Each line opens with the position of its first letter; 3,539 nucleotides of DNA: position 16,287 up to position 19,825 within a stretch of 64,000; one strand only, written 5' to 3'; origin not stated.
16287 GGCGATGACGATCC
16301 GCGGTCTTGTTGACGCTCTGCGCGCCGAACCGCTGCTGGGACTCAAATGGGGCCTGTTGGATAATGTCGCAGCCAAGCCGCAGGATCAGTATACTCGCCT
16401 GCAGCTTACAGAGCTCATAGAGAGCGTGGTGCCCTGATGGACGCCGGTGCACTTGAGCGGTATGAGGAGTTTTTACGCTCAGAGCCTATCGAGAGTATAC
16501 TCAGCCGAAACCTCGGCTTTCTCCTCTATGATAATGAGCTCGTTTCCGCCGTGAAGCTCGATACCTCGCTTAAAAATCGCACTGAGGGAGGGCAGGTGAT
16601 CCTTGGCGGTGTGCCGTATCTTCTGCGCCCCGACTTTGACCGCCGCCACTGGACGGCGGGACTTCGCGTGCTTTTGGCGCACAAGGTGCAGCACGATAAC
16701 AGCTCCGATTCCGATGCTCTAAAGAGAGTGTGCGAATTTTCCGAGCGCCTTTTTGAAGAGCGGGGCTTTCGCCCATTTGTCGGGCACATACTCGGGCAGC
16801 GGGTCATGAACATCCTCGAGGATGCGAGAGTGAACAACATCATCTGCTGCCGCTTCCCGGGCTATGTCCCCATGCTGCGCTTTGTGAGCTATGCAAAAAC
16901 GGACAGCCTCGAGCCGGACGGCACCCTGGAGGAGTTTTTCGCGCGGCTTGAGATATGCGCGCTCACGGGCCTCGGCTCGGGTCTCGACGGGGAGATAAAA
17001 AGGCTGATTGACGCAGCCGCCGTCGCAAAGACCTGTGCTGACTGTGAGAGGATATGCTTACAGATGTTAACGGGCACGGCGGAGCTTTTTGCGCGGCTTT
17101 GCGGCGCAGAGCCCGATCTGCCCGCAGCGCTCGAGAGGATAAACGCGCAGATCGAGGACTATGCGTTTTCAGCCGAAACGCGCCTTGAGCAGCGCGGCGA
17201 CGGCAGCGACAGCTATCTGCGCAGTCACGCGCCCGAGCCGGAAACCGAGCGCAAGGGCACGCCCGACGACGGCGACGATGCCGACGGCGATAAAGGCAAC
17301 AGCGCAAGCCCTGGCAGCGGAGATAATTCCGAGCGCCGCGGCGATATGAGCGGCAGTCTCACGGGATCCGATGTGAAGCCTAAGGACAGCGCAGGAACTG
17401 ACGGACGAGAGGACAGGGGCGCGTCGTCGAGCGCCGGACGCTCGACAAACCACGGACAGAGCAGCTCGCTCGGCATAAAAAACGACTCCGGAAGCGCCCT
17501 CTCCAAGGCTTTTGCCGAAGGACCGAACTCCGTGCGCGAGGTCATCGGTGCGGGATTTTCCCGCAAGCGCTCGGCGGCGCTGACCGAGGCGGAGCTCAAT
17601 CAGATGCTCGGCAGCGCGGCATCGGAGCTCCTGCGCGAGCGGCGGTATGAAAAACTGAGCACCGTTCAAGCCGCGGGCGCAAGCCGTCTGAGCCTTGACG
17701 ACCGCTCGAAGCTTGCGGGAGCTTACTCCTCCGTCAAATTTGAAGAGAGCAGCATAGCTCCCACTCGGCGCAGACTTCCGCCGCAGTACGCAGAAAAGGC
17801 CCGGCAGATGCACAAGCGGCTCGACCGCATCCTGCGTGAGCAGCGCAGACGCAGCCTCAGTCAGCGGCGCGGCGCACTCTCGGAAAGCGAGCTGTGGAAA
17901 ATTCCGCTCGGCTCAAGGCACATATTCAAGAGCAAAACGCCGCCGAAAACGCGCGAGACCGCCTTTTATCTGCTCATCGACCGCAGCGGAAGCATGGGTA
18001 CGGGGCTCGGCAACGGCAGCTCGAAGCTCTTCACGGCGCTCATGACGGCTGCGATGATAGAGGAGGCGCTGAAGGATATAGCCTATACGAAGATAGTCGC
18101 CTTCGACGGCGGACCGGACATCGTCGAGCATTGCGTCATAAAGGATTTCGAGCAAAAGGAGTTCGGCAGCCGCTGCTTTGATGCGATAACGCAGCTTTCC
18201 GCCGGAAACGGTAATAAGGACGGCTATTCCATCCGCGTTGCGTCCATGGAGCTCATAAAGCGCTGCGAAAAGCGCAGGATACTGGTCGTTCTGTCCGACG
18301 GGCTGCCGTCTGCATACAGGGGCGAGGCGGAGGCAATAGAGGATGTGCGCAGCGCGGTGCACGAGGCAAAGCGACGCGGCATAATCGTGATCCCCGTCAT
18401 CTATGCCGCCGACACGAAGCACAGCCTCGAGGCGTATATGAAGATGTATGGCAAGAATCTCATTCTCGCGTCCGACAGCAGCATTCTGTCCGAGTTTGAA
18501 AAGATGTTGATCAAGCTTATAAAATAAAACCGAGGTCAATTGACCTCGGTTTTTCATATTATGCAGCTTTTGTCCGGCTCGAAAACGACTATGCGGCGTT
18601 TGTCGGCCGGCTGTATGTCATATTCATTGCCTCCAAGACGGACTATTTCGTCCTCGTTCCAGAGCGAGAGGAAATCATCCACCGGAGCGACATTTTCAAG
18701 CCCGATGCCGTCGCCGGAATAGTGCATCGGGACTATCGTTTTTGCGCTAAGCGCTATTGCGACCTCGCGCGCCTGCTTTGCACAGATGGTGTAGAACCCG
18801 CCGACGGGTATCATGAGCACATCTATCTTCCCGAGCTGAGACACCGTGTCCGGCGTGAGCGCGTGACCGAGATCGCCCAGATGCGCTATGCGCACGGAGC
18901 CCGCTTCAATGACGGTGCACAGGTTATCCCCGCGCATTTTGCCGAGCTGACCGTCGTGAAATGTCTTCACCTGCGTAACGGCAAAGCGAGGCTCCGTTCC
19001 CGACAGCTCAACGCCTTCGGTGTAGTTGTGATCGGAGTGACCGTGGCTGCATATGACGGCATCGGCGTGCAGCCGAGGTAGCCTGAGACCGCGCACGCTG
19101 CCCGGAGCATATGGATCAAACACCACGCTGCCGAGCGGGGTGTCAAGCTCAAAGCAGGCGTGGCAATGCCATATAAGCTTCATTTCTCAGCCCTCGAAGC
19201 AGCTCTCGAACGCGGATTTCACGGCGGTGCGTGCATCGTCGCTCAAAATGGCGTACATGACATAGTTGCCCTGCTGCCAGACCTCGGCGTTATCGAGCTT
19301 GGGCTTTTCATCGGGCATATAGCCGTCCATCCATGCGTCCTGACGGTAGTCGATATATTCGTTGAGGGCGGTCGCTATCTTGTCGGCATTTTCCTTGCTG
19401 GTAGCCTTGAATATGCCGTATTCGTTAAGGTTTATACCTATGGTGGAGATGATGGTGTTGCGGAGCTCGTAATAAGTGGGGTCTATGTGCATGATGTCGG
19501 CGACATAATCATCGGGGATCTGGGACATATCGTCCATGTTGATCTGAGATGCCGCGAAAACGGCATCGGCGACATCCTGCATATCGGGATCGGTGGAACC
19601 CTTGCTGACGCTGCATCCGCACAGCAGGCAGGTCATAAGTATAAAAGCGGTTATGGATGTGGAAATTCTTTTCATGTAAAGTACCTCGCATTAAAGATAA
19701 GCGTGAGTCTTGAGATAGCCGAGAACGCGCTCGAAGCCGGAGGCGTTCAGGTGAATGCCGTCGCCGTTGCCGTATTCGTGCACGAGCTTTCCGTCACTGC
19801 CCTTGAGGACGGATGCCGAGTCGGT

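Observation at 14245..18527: Self-contained three-gene operon: signal-less BspA-type LRR protein + CobS/MoxR-like AAA+ ATPase + CobT-like VWA protein, with no client pathway nearby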

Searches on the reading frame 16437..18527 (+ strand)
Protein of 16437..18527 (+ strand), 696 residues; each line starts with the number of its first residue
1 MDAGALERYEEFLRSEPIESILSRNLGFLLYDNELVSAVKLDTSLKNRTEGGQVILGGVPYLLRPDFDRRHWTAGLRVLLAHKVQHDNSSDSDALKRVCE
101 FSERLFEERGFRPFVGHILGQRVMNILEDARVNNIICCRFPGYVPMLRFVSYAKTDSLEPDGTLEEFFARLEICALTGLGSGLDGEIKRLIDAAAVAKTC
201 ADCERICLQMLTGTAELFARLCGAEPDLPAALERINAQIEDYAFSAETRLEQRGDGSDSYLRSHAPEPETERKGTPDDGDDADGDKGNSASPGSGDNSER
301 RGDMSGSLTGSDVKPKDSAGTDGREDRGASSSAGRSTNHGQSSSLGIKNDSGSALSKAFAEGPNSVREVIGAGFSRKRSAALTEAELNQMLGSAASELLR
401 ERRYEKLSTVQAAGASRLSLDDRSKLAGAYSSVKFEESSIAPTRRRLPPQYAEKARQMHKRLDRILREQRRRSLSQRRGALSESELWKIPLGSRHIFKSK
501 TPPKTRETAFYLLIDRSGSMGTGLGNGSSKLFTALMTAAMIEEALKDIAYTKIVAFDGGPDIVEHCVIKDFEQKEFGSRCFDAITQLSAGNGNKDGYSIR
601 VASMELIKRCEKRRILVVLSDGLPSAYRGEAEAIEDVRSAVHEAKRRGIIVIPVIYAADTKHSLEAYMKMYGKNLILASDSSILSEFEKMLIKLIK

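Call 3: search_protein_families(library=pfam, proteins=[window:16437-18527:+], max_evalue=0.1)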
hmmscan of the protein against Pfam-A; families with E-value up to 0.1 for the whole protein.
window:16437-18527:+ (696 aa): 5 families
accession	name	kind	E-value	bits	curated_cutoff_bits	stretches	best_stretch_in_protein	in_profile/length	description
PF11775.14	CobT_C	-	2.3e-05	24.6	21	1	592-625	115-148/220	Cobalamin biosynthesis protein CobT VWA domain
PF13519.12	VWA_2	-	0.00038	21.5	27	1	511-622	2-106/107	von Willebrand factor type A domain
PF00092.34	VWA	-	0.0034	18.1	23.8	1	512-667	4-150/174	von Willebrand factor type A domain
PF01582.25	TIR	-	0.011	16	21.3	1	608-664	51-104/179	TIR domain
PF01882.25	DUF58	-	0.067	12.8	23.4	0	502-630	30-147/216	Protein of unknown function DUF58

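Call 4: search_protein_families(library=padloc, proteins=[window:16437-18527:+], max_evalue=0.1)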
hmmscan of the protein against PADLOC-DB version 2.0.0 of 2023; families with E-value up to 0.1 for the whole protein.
window:16437-18527:+ (696 aa): 0 families

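Call 5: search_protein_families(library=ncbifam, proteins=[window:16437-18527:+], max_evalue=0.1)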
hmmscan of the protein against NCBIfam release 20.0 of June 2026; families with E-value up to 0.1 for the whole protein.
window:16437-18527:+ (696 aa): 0 families

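Call 6: search_protein_families(library=phrogs, proteins=[window:16437-18527:+], max_evalue=0.1)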
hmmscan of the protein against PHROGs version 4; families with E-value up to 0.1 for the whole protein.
window:16437-18527:+ (696 aa): 3 families
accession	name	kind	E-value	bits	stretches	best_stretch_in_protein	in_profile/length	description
phrog_1576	-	unknown function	1.7e-15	57.7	2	261-552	287-567/729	-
phrog_17276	-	moron, auxiliary metabolic gene and host takeover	3.2e-11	43.4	1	474-645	365-533/580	aerobic cobaltochelatase CobT subunit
phrog_815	-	unknown function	0.096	12.8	0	270-363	224-328/420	-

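Call 39: search_solved_structures(query=window:16437-18527:+, max_evalue=1, show_alignments=1)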
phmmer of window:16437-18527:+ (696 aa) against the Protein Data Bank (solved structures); distinct sequences matched with E-value up to 1: 2.
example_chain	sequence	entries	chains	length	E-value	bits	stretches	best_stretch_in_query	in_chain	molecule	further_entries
9qhd_G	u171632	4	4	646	0.00013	24.2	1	576-660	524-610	Nitric oxide reductase NorD protein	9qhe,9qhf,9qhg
9qh6_G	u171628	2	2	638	0.0062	18.7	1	560-663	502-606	von Willebrand factor, type A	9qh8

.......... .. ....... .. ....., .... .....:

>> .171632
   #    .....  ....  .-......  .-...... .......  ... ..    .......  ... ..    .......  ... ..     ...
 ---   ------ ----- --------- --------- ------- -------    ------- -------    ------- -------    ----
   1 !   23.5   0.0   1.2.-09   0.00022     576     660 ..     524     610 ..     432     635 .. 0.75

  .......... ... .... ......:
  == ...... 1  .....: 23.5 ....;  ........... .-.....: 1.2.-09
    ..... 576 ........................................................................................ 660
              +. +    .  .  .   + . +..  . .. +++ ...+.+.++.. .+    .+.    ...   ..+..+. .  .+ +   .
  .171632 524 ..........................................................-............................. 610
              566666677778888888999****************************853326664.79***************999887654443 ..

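Call 46: find_homologous_proteins(query=window:16437-18527:+)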
Query window:16437-18527:+ (696 aa): 68 proteins with E <= 0.001 among 8000 candidates.
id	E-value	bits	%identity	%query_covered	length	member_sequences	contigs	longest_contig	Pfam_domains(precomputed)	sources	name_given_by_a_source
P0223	0.0e+0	1527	99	100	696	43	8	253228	PF11775.14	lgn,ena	-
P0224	0.0e+0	1377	90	100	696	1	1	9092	PF11775.14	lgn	-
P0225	0.0e+0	1377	90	100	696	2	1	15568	PF11775.14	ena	-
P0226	0.0e+0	1375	90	100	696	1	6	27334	PF11775.14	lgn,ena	-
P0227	0.0e+0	1375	89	100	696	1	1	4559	PF11775.14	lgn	-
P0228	0.0e+0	1374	90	100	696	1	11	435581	PF11775.14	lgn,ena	-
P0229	0.0e+0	1374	89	100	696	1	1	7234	PF11775.14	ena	-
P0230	0.0e+0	1373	90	100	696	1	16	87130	PF11775.14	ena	-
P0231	0.0e+0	1373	90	100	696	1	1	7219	PF11775.14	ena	-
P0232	0.0e+0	1373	89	100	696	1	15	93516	PF11775.14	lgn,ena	-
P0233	0.0e+0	1372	89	100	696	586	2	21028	PF11775.14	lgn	-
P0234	0.0e+0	1220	80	100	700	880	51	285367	PF11775.14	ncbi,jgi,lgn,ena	jgi:hypothetical protein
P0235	0.0e+0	1052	92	76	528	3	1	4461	PF11775.14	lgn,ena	-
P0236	2.6e-240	818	57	99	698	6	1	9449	PF11775.14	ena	-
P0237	4.7e-237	807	56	99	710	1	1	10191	PF11775.14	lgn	-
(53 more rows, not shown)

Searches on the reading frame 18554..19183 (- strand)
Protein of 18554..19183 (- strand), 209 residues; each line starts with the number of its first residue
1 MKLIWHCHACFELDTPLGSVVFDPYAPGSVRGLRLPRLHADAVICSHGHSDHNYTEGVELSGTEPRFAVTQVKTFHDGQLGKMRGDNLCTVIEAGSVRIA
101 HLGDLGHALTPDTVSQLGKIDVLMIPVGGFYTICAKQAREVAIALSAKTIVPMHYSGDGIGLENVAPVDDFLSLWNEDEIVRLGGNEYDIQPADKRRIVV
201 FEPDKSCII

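Call 100: search_protein_families(library=pfam, proteins=[window:18554-19183:-], max_evalue=0.001)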
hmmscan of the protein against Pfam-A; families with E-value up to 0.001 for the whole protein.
window:18554-19183:- (209 aa): 2 families
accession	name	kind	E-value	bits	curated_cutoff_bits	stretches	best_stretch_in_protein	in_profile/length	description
PF13483.12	Lactamase_B_3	-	2.7e-33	115.7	24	1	3-154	2-160/160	Beta-lactamase superfamily domain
PF12706.13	Lactamase_B_2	-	2e-10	41.1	27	1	63-155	101-200/200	Beta-lactamase superfamily domain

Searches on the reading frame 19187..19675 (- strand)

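Call 100: search_protein_families(library=pfam, proteins=[window:19187-19675:-], max_evalue=0.001)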
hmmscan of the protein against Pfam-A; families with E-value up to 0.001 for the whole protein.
window:19187-19675:- (162 aa): 1 family
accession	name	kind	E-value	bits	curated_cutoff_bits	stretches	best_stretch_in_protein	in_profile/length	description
PF14270.11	DUF4358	-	6.2e-23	81.4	25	1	45-143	3-101/102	Domain of unknown function (DUF4358)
